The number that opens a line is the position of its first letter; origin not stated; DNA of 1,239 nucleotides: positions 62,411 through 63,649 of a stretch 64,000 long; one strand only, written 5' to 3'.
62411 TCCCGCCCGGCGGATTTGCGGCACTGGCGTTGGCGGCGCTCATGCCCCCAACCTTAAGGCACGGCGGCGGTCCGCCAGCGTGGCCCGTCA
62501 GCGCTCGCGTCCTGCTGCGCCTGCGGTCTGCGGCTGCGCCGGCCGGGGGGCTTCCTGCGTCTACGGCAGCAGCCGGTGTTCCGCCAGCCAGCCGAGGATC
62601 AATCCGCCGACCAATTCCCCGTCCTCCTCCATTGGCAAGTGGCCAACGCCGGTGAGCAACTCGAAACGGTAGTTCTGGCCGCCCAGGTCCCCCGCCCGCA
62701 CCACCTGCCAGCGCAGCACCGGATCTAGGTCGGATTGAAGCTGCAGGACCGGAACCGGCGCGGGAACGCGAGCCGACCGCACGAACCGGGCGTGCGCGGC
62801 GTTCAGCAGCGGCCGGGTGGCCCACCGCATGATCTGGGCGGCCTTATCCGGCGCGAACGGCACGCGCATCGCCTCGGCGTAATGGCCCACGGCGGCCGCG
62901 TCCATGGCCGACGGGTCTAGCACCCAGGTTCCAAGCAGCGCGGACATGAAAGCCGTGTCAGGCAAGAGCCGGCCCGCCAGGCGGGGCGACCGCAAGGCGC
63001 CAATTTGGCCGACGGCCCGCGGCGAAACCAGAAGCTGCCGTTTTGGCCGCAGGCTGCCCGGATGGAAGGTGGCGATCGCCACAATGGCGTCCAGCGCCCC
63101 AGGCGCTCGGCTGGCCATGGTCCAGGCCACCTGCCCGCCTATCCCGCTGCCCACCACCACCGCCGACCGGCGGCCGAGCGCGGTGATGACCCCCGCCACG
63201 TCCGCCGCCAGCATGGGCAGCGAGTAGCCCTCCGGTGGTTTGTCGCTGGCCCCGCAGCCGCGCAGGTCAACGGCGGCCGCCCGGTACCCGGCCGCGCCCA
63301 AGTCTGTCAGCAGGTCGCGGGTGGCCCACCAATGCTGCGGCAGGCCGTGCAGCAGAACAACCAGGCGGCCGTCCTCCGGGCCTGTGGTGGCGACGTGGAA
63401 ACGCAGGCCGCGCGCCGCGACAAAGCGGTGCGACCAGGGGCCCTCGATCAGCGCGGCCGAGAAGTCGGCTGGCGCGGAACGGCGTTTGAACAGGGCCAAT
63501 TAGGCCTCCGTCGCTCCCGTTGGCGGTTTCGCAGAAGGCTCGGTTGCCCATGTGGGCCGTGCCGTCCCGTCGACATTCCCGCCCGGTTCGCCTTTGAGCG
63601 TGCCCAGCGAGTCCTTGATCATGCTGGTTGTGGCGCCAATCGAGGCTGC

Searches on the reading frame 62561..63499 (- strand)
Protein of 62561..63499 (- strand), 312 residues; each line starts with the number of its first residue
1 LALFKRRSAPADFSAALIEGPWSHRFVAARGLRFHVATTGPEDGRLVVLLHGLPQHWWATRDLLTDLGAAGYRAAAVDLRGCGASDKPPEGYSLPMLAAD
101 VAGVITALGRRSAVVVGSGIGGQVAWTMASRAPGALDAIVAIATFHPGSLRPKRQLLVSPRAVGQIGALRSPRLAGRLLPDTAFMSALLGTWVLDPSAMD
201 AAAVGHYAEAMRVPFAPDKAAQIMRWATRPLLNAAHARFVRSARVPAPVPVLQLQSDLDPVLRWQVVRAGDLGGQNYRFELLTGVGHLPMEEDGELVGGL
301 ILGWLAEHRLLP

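Call 80: find_encoding_contigs(protein=window:62561-63499:-, flank=10000, max_places=4)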
Protein window:62561-63499:- (312 aa): no gene with exactly this product is on record in the collection.
